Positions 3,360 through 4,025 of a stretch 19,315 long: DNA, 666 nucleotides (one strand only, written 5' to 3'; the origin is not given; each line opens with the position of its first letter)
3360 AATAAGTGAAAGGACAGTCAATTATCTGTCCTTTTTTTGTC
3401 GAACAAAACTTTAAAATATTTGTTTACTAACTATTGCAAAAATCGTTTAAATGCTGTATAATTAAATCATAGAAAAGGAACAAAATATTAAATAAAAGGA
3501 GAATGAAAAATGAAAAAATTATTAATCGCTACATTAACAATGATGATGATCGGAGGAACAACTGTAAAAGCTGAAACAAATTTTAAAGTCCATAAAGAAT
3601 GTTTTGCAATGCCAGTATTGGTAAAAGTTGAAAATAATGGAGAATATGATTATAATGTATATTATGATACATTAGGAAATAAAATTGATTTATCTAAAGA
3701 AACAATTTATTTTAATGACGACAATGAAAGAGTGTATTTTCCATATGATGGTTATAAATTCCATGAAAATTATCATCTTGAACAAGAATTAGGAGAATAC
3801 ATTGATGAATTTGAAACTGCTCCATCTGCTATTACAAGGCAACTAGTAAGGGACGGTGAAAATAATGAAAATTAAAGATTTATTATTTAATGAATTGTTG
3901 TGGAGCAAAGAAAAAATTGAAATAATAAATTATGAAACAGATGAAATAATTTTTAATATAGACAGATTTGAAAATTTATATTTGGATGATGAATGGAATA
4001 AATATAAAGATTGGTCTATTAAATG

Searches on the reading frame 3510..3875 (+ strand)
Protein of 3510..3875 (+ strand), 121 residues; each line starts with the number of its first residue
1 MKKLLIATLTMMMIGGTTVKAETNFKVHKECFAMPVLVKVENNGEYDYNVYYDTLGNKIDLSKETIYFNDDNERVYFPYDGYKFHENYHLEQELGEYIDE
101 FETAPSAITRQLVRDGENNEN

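Call 6: search_protein_families(library=pfam, proteins=[window:3510-3875:+], max_evalue=0.01)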
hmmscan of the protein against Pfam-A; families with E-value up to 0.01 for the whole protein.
window:3510-3875:+ (121 aa): 1 family
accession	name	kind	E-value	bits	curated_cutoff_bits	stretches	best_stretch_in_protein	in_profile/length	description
PF14116.11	YyzF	-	0.0017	18.8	27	1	89-106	5-22/48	YyzF-like protein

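Call 65: search_protein_families(library=phrogs, proteins=[window:3510-3875:+], max_evalue=0.001)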
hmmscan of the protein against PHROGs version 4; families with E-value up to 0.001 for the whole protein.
window:3510-3875:+ (121 aa): 0 families
